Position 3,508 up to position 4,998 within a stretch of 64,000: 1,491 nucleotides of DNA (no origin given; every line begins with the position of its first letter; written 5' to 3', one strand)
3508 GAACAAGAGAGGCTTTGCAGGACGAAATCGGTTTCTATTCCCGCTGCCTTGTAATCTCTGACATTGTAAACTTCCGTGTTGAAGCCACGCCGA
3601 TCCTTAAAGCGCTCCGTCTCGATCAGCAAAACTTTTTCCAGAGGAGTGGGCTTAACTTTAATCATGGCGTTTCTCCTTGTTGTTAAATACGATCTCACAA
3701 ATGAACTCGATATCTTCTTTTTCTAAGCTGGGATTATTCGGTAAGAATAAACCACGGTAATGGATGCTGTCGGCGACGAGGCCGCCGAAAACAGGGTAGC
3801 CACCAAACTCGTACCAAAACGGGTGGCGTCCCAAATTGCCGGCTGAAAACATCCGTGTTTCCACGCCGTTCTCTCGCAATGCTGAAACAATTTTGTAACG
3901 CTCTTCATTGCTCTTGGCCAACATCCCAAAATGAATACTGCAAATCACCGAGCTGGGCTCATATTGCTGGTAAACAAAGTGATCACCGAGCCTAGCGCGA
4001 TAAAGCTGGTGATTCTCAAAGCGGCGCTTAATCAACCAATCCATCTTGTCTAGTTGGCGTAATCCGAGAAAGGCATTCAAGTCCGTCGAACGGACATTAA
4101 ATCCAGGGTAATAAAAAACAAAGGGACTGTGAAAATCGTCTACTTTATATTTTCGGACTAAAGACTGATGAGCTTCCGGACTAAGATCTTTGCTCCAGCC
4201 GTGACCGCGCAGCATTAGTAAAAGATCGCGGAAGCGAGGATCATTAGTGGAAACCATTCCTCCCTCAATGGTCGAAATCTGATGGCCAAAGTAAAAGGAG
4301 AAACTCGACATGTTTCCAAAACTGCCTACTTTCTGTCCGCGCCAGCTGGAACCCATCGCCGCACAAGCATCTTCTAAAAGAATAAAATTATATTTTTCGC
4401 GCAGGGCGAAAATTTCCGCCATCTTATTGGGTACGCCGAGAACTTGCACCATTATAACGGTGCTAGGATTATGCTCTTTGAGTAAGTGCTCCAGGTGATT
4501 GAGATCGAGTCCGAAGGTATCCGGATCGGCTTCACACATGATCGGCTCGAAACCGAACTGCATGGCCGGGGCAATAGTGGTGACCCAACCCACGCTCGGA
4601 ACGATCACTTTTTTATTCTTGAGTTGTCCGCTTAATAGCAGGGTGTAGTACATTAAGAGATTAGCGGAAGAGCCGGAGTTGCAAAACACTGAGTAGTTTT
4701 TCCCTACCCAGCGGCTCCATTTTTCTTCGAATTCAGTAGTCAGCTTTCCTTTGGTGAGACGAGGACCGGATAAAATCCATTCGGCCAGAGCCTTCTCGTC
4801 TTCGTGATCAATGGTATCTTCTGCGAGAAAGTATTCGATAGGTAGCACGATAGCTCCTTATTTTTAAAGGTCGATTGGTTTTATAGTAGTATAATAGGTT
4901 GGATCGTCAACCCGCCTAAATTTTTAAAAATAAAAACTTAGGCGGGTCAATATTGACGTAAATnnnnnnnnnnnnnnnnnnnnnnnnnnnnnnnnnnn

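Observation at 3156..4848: GDP-colitose-like 3,6-dideoxyhexose pathway with an unusual separate RmlC-like epimerase and SDR reductase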

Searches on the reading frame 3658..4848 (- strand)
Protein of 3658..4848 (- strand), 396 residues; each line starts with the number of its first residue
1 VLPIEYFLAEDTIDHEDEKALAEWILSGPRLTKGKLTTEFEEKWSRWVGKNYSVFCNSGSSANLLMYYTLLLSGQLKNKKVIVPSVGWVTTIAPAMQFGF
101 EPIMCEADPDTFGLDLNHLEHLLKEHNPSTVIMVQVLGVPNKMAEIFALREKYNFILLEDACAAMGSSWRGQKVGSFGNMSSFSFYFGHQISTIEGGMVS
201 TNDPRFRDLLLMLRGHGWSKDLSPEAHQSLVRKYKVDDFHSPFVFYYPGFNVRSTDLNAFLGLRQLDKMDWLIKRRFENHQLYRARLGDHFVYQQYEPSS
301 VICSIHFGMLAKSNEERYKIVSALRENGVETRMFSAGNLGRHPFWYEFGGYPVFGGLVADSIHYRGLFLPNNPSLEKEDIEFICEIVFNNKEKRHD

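Call 3: search_protein_families(library=ncbifam, proteins=[window:3658-4848:-], max_evalue=0.001)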
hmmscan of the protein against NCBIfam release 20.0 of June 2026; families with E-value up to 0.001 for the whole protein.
window:3658-4848:- (396 aa): 7 families
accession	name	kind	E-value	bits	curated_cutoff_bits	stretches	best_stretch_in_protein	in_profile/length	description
NF011936.0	PRK15407.1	equivalog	3.2e-60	204.1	423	1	13-387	44-432/440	lipopolysaccharide biosynthesis protein RfbH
TIGR03588.1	PseC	equivalog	2.7e-57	194.4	423.5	1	10-387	6-376/380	UDP-4-amino-4,6-dideoxy-N-acetyl-beta-L-altrosamine transaminase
TIGR04181.1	NHT_00031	hypoth_equivalog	6.9e-38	130.4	420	1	9-333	4-324/359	LegC family aminotransferase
NF008658.2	PRK11658.1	equivalog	4.7e-32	111.1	631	1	10-294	9-278/379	UDP-4-amino-4-deoxy-L-arabinose aminotransferase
TIGR04427.1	PLP_DesI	equivalog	7.5e-29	101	650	1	20-387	36-379/390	dTDP-4-dehydro-6-deoxyglucose aminotransferase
NF008687.0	PRK11706.1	equivalog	8.9e-27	93.8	375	1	27-332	23-317/375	dTDP-4-amino-4,6-dideoxygalactose transaminase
TIGR02379.1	ECA_wecE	subfamily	1.2e-19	70.4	434.85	1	18-329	14-315/376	dTDP-4-amino-4,6-dideoxy-D-glucose transaminase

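Call 4: search_protein_families(library=pfam, proteins=[window:3658-4848:-], max_evalue=0.001)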
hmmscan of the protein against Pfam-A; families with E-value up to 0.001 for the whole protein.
window:3658-4848:- (396 aa): 2 families
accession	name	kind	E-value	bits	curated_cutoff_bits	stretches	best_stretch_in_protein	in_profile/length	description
PF01041.23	DegT_DnrJ_EryC1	-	7.1e-70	236.5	19.8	1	15-387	4-359/360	DegT/DnrJ/EryC1/StrS aminotransferase family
PF00155.27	Aminotran_1_2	-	3.1e-05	23.8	19.7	1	35-133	42-150/361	Aminotransferase class I and II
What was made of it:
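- Checked: DegT-fold protein, 3658-4848 (-), 396 aa: PF01041 scores 236 bits (call 4).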

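Call 5: search_solved_structures(query=window:3658-4848:-, show_alignments=3)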
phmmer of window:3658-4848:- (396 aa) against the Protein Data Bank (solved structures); distinct sequences matched with E-value up to 0.001: 56.
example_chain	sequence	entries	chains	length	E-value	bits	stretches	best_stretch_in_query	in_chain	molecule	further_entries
2gms_A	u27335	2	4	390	5.7e-54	186.6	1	4-386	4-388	Putative pyridoxamine 5-phosphate-dependent dehydrase, Wbdk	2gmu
3b8x_A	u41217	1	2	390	5.2e-53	183.4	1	4-386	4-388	Pyridoxamine 5-phosphate-dependent dehydrase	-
2r0t_A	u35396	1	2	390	9.7e-53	182.5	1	4-386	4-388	Pyridoxamine 5-phosphate-dependent dehydrase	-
3gr9_A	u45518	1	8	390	9.8e-53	182.5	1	4-386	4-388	ColD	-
3bcx_A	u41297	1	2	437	1.4e-37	132.6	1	23-383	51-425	CDP-6-deoxy-L-threo-D-glycero-4-hexulose-3-dehydrase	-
3bb8_A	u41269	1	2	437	2.4e-36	128.5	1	23-383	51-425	CDP-4-keto-6-deoxy-D-glucose-3-dehydrase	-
3bn1_A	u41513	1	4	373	5.5e-31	110.9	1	33-289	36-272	Perosamine synthetase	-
1mdo_A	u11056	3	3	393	6.5e-31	110.6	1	17-289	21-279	ArnB aminotransferase | UDP-4-amino-4-deoxy-L-arabinose--oxoglutarate aminotransferase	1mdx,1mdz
3dr7_A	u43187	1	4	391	6.6e-31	110.6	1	33-279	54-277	Putative perosamine synthetase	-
4oca_A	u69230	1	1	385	8.3e-31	110.3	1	17-289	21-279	UDP-4-amino-4-deoxy-L-arabinose--oxoglutarate aminotransferase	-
3dr4_A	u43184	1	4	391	9.7e-31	110.1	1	33-279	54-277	Putative perosamine synthetase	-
7b0m_AAA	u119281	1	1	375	6.5e-30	107.3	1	25-385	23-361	Sugar aminotransferase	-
7b0d_A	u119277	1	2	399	6e-29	104.2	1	31-222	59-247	Glutamine--scyllo-inositol transaminase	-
2fn6_A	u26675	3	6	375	2.7e-26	95.4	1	5-260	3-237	AMINOTRANSFERASE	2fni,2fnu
9wvy_A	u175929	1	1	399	1e-25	93.5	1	12-278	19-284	Putative NDP-4-keto-6-deoxyglucose-3-dehydratase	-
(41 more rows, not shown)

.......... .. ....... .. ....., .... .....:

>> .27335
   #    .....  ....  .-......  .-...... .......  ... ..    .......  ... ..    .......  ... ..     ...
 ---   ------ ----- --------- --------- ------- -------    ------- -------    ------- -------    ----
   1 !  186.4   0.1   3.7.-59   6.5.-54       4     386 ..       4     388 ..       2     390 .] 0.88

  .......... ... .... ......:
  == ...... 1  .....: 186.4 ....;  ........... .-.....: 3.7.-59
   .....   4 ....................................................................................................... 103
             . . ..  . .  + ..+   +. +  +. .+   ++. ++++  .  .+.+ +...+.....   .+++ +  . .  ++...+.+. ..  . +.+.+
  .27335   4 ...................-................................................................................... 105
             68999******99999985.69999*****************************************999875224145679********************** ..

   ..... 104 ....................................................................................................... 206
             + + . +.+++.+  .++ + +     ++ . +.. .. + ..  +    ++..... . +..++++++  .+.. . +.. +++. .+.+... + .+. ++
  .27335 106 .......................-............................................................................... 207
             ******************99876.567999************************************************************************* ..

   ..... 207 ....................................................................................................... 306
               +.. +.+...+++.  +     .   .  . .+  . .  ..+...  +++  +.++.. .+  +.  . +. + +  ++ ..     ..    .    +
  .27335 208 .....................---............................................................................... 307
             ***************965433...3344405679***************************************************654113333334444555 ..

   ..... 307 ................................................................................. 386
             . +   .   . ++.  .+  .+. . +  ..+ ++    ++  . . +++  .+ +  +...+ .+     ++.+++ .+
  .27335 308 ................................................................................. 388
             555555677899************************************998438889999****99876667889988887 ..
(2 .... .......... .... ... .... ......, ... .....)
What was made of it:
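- On ColD-type PMP-dependent 3-dehydratase: Residues 4-386 align to ColD 4-388, E 5.7e-54 (call 5). His189 aligns with the residue that differs in the H188N and H188K PDB variants (call 5).
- Checked: Catalytic His: the ColD H188N and H188K variant chains in call 5 fix the catalytic position.
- ColD Glu162 is Ala here (call 5 alignment). ColD hits outrank aminotransferases by more than 20 orders of magnitude in E-value (call 5).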

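Call 12: find_encoding_contigs(protein=window:3658-4848:-, flank=10000, max_places=6)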
Protein window:3658-4848:- (396 aa): 1 contig read that carries it; 1 place shown.
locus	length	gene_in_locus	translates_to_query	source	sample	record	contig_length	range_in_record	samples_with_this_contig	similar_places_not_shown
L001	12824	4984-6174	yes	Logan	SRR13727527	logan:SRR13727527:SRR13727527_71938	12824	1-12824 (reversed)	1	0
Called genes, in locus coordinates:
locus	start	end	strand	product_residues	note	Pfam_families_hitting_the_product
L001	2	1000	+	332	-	?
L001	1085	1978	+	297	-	PF00676:E1_dh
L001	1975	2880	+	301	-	PF02779:Transket_pyr, PF02780:Transketolase_C (weak)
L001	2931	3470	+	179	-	PF01965:DJ-1_PfpI, PF17124:ThiJ_like (faint)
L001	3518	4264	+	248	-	-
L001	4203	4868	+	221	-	PF00702:Hydrolase, PF12710:HAD, PF13419:HAD_2, PF13242:Hydrolase_like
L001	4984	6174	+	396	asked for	PF01041:DegT_DnrJ_EryC1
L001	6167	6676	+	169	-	PF00908:dTDP_sugar_isom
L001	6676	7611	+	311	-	PF01073:3Beta_HSD (weak), PF01370:Epimerase, PF04321:RmlD_sub_bind (weak), PF05368:NmrA (weak), PF16363:GDP_Man_Dehyd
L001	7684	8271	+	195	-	PF00702:Hydrolase (faint)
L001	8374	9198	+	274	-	PF00106:adh_short, PF23441:SDR (faint), PF13561:adh_short_C2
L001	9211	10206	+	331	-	PF01370:Epimerase, PF02719:Polysacc_synt_2 (faint), PF16363:GDP_Man_Dehyd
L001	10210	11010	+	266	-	PF05721:PhyH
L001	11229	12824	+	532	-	?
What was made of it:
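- Checked: Operon packing: the ColD-like and RmlC-like genes overlap by 8 nt, and the RmlC-like and SDR genes overlap by 1 nt (call 12 coordinates).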

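Call 13: find_homologous_proteins(query=window:3658-4848:-, max_evalue=1e-10)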
Query window:3658-4848:- (396 aa): 6342 proteins with E <= 1e-10 among 8000 candidates; the best 120 are listed.
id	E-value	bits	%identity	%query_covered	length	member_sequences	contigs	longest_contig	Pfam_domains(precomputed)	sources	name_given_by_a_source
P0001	2.4e-275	931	100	100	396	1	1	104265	PF01041.24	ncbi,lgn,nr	ncbi:MAG: aminotransferase class I/II-fold pyridoxal phosphate-dependent enzyme [bacterium]|nr:amino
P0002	1.4e-195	668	72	100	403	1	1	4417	PF01041.24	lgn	-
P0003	8.4e-195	665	73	98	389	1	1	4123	PF01041.24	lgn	-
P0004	2.2e-194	664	73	99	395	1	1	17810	PF01041.24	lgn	-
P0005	1.7e-192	658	73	98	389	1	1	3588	PF00155.28,PF01041.24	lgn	-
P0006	4.8e-192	656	72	98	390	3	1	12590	PF01041.24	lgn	-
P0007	2.2e-191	654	72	98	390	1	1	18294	PF00155.28,PF01041.24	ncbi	-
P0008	2.7e-191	654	73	97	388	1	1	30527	PF01041.24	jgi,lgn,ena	-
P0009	3.0e-191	654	72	98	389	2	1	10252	PF00155.28,PF01041.24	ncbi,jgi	jgi:CDP-6-deoxy-D-xylo-4-hexulose-3-dehydrase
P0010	8.3e-191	652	74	98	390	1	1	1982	PF00155.28,PF01041.24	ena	-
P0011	8.4e-191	652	72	98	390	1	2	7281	PF01041.24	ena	-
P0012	8.6e-191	652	72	98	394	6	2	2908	PF01041.24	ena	-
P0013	1.4e-190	651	73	98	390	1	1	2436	PF01041.24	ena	-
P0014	2.9e-190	650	71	98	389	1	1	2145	PF00155.28,PF01041.24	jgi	jgi:CDP-6-deoxy-D-xylo-4-hexulose-3-dehydrase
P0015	3.6e-190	650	72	98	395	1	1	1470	PF01041.24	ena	-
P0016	3.9e-190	650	72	98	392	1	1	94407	PF01041.24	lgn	-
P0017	4.8e-190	650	70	98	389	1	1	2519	PF00155.28,PF01041.24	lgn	-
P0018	1.1e-189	648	71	98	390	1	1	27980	PF01041.24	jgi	-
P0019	1.3e-189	648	72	98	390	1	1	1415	PF00155.28,PF01041.24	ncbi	-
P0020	1.6e-189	648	72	98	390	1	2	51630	PF00155.28,PF01041.24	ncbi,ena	ncbi:MAG: aminotransferase class I/II-fold pyridoxal phosphate-dependent enzyme [Patescibacteria gro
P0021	2.6e-189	647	72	98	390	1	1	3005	PF00155.28,PF01041.24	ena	-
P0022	3.7e-189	647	71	99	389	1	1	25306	PF00155.28,PF01041.24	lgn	-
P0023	4.4e-189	646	70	98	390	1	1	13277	PF00155.28,PF01041.24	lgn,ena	-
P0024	7.9e-189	646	70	98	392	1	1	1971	PF00155.28,PF01041.24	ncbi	-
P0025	9.7e-189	645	72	99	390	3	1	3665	PF00155.28,PF01041.24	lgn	-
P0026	1.5e-188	645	72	98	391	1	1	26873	PF00155.28,PF01041.24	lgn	-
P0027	4.1e-188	643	72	98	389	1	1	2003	PF00155.28,PF01041.24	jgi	jgi:CDP-6-deoxy-D-xylo-4-hexulose-3-dehydrase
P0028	2.3e-187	641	71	98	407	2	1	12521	PF00155.28,PF01041.24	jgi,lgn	-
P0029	2.6e-187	641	71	98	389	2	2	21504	PF01041.24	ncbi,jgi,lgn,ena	-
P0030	3.6e-187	640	70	98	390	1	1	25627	PF01041.24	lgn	-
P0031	3.9e-187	640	70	98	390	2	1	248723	PF01041.24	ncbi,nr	ncbi:MAG: aminotransferase class I/II-fold pyridoxal phosphate-dependent enzyme [Candidatus Wolfebac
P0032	5.4e-187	640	69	98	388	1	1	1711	PF00155.28,PF01041.24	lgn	-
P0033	6.0e-187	639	72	98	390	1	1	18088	PF00155.28,PF01041.24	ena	-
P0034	6.0e-187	639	71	98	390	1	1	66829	PF01041.24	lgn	-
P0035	8.3e-187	639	70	98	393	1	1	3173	PF01041.24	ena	-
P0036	1.7e-186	638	70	98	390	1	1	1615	PF01041.24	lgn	-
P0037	1.9e-186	638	70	98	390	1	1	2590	PF01041.24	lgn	-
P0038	2.4e-186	637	70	99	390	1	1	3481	PF00155.28,PF01041.24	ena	-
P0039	3.0e-186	637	70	99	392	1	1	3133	PF01041.24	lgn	-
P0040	3.4e-186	637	70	98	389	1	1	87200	PF00155.28,PF01041.24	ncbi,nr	ncbi:MAG: aminotransferase class I/II-fold pyridoxal phosphate-dependent enzyme [Patescibacteria gro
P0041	3.6e-186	637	71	98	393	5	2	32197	PF00155.28,PF01041.24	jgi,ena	-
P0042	3.6e-186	637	72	98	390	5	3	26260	PF00155.28,PF01041.24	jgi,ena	-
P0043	4.2e-186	637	71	98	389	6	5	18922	PF00155.28,PF01041.24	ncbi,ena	ncbi:MAG: aminotransferase class I/II-fold pyridoxal phosphate-dependent enzyme [Patescibacteria gro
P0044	5.3e-186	636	71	98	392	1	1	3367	PF01041.24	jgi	jgi:CDP-4-dehydro-6-deoxyglucose reductase, E1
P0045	5.5e-186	636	71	99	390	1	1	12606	PF00155.28,PF01041.24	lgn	-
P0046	5.6e-186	636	71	98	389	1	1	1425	PF00155.28,PF01041.24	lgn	-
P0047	1.1e-185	635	72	97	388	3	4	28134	PF00155.28,PF01041.24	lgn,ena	-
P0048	1.3e-185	635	71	98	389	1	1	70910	PF00155.28,PF01041.24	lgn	-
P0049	1.9e-185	634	70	98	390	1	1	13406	PF00155.28,PF01041.24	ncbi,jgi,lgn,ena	-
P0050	2.3e-185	634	71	99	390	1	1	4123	PF01041.24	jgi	-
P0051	2.3e-185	634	69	99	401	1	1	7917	PF01041.24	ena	-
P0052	2.9e-185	634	69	99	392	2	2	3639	PF01041.24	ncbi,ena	-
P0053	3.9e-185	633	70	98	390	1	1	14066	PF00155.28,PF01041.24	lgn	-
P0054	4.1e-185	633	70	99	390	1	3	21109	PF01041.24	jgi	jgi:CDP-4-dehydro-6-deoxyglucose reductase, E1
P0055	4.2e-185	633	68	99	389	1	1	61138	PF00155.28,PF01041.24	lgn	-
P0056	5.6e-185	633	69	98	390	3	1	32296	PF01041.24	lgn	-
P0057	7.3e-185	633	71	98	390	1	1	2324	PF01041.24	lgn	-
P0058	8.9e-185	632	69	98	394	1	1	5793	PF00155.28,PF01041.24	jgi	-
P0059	9.5e-185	632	69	99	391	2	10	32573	PF01041.24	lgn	-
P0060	1.2e-184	632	70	98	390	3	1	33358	PF00155.28,PF01041.24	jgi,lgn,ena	-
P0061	1.4e-184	632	69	99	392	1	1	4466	PF01041.24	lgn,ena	-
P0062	1.5e-184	632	70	97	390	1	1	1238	PF01041.24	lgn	-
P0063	1.8e-184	631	70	98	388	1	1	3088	PF00155.28,PF01041.24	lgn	-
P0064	1.8e-184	631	69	98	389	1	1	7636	PF00155.28,PF01041.24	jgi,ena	-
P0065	2.0e-184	631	69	97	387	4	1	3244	PF00155.28,PF01041.24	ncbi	-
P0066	2.1e-184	631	71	98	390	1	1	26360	PF01041.24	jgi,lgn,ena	-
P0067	3.0e-184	631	70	98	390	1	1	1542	PF00155.28,PF01041.24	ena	-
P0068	4.1e-184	630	71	98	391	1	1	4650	PF01041.24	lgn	-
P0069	4.4e-184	630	71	98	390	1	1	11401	PF01041.24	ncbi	-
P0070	4.7e-184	630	70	98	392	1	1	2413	PF01041.24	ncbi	-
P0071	5.2e-184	630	69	98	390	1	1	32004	PF01041.24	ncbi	-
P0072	6.8e-184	629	69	98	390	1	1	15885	PF01041.24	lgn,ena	-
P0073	1.0e-183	629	70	98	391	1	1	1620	PF00155.28,PF01041.24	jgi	jgi:CDP-6-deoxy-D-xylo-4-hexulose-3-dehydrase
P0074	1.0e-183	629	71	98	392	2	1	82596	PF01041.24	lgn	-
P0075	1.7e-183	628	69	99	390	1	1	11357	PF01041.24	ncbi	-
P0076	1.8e-183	628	68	98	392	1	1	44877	PF01041.24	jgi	jgi:CDP-6-deoxy-D-xylo-4-hexulose-3-dehydrase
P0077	2.3e-183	628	69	98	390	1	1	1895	PF01041.24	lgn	-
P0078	2.5e-183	627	70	98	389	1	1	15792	PF01041.24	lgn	-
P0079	2.8e-183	627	70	98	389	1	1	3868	PF01041.24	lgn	-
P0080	2.8e-183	627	69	98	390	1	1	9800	PF00155.28,PF01041.24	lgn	-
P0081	5.7e-183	626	70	98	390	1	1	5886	PF00155.28,PF01041.24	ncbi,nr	ncbi:MAG: aminotransferase class I/II-fold pyridoxal phosphate-dependent enzyme [Candidatus Liptonba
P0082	6.0e-183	626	71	98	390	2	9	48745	PF00155.28,PF01041.24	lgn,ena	-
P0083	6.0e-183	626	70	98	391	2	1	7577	PF01041.24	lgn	-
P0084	9.8e-183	626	70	98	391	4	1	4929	PF01041.24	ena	-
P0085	1.3e-182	625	70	98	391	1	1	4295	PF01041.24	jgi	jgi:CDP-6-deoxy-D-xylo-4-hexulose-3-dehydrase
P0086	1.3e-182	625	68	98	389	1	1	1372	PF01041.24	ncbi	-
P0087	1.6e-182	625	69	98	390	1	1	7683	PF01041.24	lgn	-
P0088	1.8e-182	625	69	98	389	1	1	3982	PF00155.28,PF01041.24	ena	-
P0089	2.8e-182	624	69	98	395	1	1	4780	PF01041.24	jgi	jgi:CDP-6-deoxy-D-xylo-4-hexulose-3-dehydrase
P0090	5.1e-182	623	69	98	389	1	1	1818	PF00155.28,PF01041.24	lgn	-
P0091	5.6e-182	623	69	98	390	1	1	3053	PF01041.24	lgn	-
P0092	7.6e-182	623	69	97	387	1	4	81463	PF01041.24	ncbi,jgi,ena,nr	ncbi:MAG: hypothetical protein A2902_00160 [Elusimicrobia bacterium RIFCSPLOWO2_01_FULL_64_13]|nr:MA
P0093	9.1e-182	622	69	98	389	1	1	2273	PF01041.24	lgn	-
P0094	1.1e-181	622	69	98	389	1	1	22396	PF01041.24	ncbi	-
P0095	1.2e-181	622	69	98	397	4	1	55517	PF00155.28,PF01041.24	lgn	-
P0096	1.3e-181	622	68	97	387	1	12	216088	PF01041.24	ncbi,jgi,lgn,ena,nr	ncbi:MAG: hypothetical protein A3I11_02075 [Elusimicrobia bacterium RIFCSPLOWO2_02_FULL_39_32]|nr:MA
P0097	2.3e-181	621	69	98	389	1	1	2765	PF01041.24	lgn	-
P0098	2.4e-181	621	71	97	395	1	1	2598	PF00155.28,PF01041.24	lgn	-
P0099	2.6e-181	621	68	97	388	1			PF01041.24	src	-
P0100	3.2e-181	621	70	98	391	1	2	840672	PF01041.24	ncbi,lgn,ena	-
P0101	6.1e-181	620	68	98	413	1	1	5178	PF00155.28,PF01041.24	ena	-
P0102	9.0e-181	619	68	98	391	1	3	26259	PF01041.24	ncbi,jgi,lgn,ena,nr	ncbi:MAG TPA: DegT/DnrJ/EryC1/StrS family aminotransferase [Elusimicrobiota bacterium]|nr:DegT/DnrJ/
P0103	9.1e-181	619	69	98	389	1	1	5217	PF01041.24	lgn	-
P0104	9.8e-181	619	67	98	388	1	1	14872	PF01041.24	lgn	-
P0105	1.0e-180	619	69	98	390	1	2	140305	PF01041.24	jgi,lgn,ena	-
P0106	1.2e-180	619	68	98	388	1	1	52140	PF01041.24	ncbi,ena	-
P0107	1.2e-180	619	68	98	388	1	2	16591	PF01041.24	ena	-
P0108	1.3e-180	619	68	98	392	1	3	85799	PF00155.28,PF01041.24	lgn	-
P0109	1.4e-180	618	69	98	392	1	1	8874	PF01041.24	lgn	-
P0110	2.0e-180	618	68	98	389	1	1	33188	PF01041.24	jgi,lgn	jgi:CDP-6-deoxy-D-xylo-4-hexulose-3-dehydrase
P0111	2.1e-180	618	69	97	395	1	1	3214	PF01041.24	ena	-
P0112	2.3e-180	618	68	98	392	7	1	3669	PF01041.24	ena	-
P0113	2.4e-180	618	67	98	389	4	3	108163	PF01041.24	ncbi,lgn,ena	-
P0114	2.4e-180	618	68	98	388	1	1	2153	PF01041.24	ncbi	-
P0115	2.5e-180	618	69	97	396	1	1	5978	PF00155.28,PF01041.24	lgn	-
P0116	2.9e-180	617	67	98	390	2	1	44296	PF00155.28,PF01041.24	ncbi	ncbi:DegT/DnrJ/EryC1/StrS family aminotransferase [candidate division KSB1 bacterium]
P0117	3.0e-180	617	68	99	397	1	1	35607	PF01041.24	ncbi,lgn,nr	ncbi:MAG: DegT/DnrJ/EryC1/StrS family aminotransferase [Elusimicrobia bacterium]|nr:DegT/DnrJ/EryC1/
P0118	3.1e-180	617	67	98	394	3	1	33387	PF01041.24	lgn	-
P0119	3.4e-180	617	69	98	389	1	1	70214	PF01041.24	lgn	-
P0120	4.2e-180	617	69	98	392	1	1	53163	PF01041.24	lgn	-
